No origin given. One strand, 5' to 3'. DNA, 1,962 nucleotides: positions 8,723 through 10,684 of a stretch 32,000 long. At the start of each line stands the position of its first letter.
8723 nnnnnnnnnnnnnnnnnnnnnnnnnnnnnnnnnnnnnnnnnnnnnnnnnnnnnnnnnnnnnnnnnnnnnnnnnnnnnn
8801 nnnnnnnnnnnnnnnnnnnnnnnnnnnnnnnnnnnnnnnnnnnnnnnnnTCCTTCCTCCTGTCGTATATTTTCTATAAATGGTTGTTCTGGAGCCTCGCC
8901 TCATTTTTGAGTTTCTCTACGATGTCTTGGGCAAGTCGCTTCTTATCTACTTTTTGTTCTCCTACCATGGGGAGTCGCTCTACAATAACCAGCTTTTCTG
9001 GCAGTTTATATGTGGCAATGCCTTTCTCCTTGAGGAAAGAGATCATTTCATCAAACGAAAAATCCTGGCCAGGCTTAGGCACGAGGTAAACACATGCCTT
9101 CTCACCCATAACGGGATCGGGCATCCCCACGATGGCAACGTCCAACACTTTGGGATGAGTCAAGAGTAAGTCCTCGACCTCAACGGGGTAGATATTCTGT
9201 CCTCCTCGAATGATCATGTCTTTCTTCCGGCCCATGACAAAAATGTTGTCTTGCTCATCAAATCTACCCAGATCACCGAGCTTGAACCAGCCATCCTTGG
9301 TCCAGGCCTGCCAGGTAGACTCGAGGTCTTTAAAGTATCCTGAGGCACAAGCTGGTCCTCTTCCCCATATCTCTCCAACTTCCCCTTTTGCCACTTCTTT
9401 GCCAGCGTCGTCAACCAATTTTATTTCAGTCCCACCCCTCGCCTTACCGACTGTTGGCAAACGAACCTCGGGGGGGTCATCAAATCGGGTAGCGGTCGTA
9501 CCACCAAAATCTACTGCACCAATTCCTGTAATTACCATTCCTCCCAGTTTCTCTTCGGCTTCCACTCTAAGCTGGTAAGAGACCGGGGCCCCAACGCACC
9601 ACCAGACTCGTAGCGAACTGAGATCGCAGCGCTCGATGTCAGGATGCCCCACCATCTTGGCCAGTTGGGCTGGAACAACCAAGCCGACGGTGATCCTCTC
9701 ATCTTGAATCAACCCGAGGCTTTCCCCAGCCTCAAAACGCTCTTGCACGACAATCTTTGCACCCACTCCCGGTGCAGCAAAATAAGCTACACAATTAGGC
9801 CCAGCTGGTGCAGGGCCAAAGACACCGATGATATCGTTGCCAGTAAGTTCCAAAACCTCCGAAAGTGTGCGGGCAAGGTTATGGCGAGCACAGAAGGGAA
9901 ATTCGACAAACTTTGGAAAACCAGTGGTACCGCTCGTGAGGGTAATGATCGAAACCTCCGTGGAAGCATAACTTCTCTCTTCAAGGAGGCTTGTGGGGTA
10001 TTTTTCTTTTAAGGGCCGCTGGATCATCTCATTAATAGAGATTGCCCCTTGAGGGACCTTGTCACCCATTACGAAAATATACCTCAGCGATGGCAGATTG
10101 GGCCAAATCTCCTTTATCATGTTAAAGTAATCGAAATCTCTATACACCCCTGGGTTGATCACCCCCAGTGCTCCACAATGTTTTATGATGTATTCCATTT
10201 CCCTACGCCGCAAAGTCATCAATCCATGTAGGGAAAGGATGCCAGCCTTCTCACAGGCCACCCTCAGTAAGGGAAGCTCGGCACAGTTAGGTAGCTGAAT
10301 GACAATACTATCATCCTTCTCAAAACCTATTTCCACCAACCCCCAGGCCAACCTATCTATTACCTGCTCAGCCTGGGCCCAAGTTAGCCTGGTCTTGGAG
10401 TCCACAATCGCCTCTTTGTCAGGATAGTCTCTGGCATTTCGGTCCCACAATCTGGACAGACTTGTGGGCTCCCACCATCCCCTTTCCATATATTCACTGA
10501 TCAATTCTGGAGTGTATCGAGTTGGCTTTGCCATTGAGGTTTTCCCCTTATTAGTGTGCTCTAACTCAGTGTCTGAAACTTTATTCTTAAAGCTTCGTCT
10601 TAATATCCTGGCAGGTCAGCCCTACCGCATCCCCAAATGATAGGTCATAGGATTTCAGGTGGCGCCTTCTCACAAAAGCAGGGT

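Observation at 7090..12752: Compact OYE-type reductase / CoA ligase / UbiD (de)carboxylase / small-ORF block resembling the carboxylase-ligase-(ATP-independent) aryl-CoA reductase logic of anaerobic arene degradation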

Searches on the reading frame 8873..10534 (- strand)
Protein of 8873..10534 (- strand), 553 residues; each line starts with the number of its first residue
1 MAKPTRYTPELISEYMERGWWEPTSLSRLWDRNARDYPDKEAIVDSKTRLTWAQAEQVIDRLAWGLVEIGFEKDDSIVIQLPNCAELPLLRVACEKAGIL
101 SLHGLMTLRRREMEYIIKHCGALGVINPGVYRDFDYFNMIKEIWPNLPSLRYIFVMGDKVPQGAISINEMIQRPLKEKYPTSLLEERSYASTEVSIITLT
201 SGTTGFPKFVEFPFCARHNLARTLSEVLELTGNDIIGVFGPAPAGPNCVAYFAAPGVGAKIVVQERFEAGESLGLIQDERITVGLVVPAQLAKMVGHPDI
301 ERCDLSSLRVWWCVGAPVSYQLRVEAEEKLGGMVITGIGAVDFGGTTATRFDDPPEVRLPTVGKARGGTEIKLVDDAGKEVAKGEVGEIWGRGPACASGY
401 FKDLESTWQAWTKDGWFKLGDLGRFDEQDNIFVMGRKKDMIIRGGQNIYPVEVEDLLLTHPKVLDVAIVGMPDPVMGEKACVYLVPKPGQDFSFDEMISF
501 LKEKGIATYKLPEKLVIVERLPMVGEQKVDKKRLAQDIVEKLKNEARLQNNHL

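Call 4: search_protein_families(library=pfam, proteins=[window:8873-10534:-])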
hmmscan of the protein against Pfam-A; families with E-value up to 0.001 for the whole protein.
window:8873-10534:- (553 aa): 2 families
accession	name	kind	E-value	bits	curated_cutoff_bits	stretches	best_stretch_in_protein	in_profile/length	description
PF00501.34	AMP-binding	-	5.1e-55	187.3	29.9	1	31-401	2-384/384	AMP-binding enzyme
PF13193.12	AMP-binding_C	-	6.1e-14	53.1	24.5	1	452-527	1-75/76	AMP-binding enzyme C-terminal domain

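Call 6: search_protein_families(library=ncbifam, proteins=[window:8873-10534:-], max_evalue=0.00001)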
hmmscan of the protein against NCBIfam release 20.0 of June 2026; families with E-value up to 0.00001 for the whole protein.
window:8873-10534:- (553 aa): 100 families (the best 25 are shown)
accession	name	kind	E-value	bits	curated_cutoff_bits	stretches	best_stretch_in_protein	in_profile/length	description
NF004758.0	PRK06087.1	equivalog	3.3e-100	336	736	1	14-547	14-544/548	medium-chain fatty-acid--CoA ligase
NF004837.0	PRK06187.1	subfamily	9.5e-91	304.6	476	1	23-542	7-526/531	long-chain-fatty-acid--CoA ligase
NF009233.0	PRK12583.1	subfamily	4.5e-90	302.6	832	1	27-545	21-557/558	fatty acid CoA ligase family protein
TIGR03208.1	cyc_hxne_CoA_lg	equivalog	2.6e-86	290.5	792.3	1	18-534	16-536/538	cyclohexanecarboxylate-CoA ligase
TIGR02275.1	DHB_AMP_lig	equivalog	2.4e-82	276.9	723.55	1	5-534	4-525/526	(2,3-dihydroxybenzoyl)adenylate synthase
NF005676.0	PRK07470.1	equivalog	6.8e-76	256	774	1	25-543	21-534/544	acyl-CoA synthetase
NF008192.1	PRK10946.1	equivalog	4.8e-75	252.8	783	1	5-541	5-532/534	(2,3-dihydroxybenzoyl)adenylate synthase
NF005801.1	PRK07656.1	equivalog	5.1e-75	253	657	1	28-534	5-499/500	FadD3 family acyl-CoA ligase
NF006182.0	PRK08316.1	subfamily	3.4e-66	223.8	663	1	25-540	12-519/523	fatty acyl-CoA synthetase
NF005307.0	PRK06839.1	equivalog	3e-62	210.9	748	1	32-537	10-492/496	o-succinylbenzoate--CoA ligase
NF009071.0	PRK12406.1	subfamily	1.5e-57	195.2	701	1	43-542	6-506/510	acyl-CoA synthetase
NF005702.0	PRK07514.1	subfamily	5.6e-57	193.2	558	1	43-537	22-499/506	malonyl-CoA synthase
NF005714.0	PRK07529.1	subfamily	1.3e-56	192.3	632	1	36-546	50-584/640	acyl-CoA synthetase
NF038341.1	ligase_FadD4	exception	1.4e-56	192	850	1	39-536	10-502/506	fatty-acid--CoA ligase FadD4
NF002966.0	PRK03640.1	equivalog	6.2e-56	190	556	1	32-538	10-480/483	o-succinylbenzoate--CoA ligase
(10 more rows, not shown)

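Call 11: search_solved_structures(query=window:8873-10534:-, max_evalue=1e-30)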
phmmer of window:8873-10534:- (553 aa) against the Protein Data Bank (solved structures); distinct sequences matched with E-value up to 1e-30: 61 (the best 60 are shown).
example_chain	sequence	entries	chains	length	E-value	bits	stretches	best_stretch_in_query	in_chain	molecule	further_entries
5wm2_A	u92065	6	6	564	1.3e-69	238.4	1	13-545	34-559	Salicylate-AMP ligase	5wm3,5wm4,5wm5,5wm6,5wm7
1md9_A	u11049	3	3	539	1.4e-69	238.3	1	6-542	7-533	2,3-dihydroxybenzoate-AMP ligase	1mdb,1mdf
6e8o_A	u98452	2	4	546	3.8e-67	230.3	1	7-542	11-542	2,3-dihydroxybenzoate-AMP ligase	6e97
7tyb_A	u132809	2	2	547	2.7e-58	201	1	11-542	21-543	Pyochelin biosynthesis protein PchD | Pyochelin biosynthesis salicyl-AMP ligase PchD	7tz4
9my7_B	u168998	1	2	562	1.9e-56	195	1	5-535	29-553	(2,3-dihydroxybenzoyl)adenylate synthase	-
9my6_B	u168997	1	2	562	2.7e-56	194.4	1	5-535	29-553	(2,3-dihydroxybenzoyl)adenylate synthase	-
9my5_B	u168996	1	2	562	1.2e-55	192.3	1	5-535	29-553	(2,3-dihydroxybenzoyl)adenylate synthase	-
5kei_A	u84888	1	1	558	1.4e-55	192.1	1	6-536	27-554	2,3-dihydroxybenzoate-AMP ligase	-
3o82_A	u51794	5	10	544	1.7e-55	191.8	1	5-535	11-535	Peptide arylation enzyme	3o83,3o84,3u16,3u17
6iyk_A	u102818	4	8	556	5.7e-55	190.1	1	5-540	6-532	2,3-dihydroxybenzoate-AMP ligase component of enterobactin synthase multienzyme complex | Enterobactin synthase component E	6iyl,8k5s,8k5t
3rg2_A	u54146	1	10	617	3.4e-54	187.5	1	5-540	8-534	Enterobactin synthase component E (entE), 2,3-dihydro-2,3-dihydroxybenzoate synthetase, is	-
4iz6_A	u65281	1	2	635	3.8e-54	187.3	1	5-540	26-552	Enterobactin synthase component E, Isochorismatase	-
8wev_A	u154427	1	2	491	5.1e-45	157.2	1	193-532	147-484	Feruloyl-CoA Synthetase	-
8weu_A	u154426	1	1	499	5.4e-45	157.1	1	193-532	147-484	Fatty-acyl-CoA synthase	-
3a9u_A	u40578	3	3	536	6.1e-43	150.4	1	50-537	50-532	4-coumarate--CoA ligase | 4-coumarate:CoA ligase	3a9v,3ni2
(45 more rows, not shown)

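Call 72: search_protein_families(library=pfam, proteins=[L092:6258-6857:-, L093:5884-6261:-], max_evalue=0.001)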
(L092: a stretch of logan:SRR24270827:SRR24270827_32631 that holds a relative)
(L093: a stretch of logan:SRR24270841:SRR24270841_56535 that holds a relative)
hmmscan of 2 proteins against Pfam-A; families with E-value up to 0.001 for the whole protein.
L092:6258-6857:- (199 aa): 0 families

L093:5884-6261:- (125 aa): 1 family
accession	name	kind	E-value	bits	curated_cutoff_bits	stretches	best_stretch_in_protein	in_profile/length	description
PF01609.27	DDE_Tnp_1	-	0.00016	22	23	1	3-47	152-196/200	Transposase DDE domain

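Call 87: search_solved_structures(query=window:8873-10534:-, max_evalue=1e-65, show_alignments=2)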
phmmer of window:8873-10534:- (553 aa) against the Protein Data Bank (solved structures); distinct sequences matched with E-value up to 1e-65: 3.
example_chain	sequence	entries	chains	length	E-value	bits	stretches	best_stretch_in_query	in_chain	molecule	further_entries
5wm2_A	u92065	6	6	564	1.3e-69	238.4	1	13-545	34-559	Salicylate-AMP ligase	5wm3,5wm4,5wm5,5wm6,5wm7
1md9_A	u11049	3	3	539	1.4e-69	238.3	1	6-542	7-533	2,3-dihydroxybenzoate-AMP ligase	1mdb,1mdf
6e8o_A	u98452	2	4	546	3.8e-67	230.3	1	7-542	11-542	2,3-dihydroxybenzoate-AMP ligase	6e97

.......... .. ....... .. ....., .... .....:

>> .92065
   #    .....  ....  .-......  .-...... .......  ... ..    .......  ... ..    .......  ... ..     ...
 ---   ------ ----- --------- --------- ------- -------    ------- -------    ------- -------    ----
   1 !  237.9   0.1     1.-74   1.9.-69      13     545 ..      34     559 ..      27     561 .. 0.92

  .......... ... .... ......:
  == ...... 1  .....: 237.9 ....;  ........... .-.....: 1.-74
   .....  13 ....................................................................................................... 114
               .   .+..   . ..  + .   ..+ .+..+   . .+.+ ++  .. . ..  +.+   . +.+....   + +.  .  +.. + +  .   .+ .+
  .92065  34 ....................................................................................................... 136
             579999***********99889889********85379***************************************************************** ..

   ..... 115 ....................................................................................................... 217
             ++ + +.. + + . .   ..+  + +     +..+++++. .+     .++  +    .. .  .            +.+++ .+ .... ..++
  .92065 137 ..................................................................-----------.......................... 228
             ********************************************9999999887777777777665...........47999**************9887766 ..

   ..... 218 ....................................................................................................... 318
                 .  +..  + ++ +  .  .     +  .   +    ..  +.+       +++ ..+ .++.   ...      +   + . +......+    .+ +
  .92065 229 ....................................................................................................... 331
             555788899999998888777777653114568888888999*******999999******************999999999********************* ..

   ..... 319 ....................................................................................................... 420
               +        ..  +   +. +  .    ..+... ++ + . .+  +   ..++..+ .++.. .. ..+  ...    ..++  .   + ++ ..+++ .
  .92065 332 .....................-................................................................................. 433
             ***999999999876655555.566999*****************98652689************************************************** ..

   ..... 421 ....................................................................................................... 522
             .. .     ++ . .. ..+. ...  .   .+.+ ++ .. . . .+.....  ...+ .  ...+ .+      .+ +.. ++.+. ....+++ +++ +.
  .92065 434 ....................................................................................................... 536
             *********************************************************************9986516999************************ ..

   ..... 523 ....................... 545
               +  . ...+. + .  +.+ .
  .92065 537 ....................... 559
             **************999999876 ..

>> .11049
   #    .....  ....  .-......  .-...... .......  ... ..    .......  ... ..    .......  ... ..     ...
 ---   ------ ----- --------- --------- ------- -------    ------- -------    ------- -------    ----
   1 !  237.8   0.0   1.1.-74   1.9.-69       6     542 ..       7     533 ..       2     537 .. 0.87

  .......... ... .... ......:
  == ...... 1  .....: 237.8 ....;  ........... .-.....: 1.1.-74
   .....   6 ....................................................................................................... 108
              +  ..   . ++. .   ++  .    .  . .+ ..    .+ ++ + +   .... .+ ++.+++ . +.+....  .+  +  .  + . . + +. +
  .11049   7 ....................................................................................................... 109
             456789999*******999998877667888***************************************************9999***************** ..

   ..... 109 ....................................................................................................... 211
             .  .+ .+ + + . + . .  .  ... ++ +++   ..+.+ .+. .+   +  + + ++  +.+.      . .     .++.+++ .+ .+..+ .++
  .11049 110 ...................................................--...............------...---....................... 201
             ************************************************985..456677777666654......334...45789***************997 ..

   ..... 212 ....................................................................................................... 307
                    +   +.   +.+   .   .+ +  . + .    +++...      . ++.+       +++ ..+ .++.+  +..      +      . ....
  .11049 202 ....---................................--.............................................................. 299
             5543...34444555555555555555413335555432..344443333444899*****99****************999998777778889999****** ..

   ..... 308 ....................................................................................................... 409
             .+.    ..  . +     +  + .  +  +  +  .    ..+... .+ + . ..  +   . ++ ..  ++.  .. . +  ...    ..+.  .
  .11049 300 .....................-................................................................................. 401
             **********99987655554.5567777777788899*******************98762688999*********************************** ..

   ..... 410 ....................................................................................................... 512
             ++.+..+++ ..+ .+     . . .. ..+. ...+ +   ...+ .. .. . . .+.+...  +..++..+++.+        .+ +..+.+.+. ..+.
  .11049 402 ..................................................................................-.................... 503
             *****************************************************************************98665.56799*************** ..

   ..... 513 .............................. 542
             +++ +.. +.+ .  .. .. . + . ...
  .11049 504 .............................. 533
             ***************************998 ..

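Call 88: search_protein_families(library=pfam, proteins=[L092:8553-9992:+, L092:7225-8238:+], max_evalue=0.1)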
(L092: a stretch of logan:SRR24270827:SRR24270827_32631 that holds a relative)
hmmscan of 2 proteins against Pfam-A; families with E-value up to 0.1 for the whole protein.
L092:8553-9992:+ (479 aa): 3 families
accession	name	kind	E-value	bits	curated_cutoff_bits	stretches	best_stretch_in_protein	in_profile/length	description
PF01977.22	UbiD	-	2.4e-70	236.4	23.3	1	111-310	7-206/206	3-octaprenyl-4-hydroxybenzoate carboxy-lyase Rift-related domain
PF20696.2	UbiD_C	-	3.2e-21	76.1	24.2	1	341-441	27-127/127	3-octaprenyl-4-hydroxybenzoate carboxy-lyase C-terminal domain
PF20695.2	UbiD_N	-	9.6e-19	67.7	24.3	1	10-95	1-77/78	3-octaprenyl-4-hydroxybenzoate carboxy-lyase N-terminal domain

L092:7225-8238:+ (337 aa): 1 family
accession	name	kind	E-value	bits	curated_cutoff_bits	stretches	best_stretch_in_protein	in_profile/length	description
PF04909.20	Amidohydro_2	-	3.5e-28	99.6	26.4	1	76-336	58-288/289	Amidohydrolase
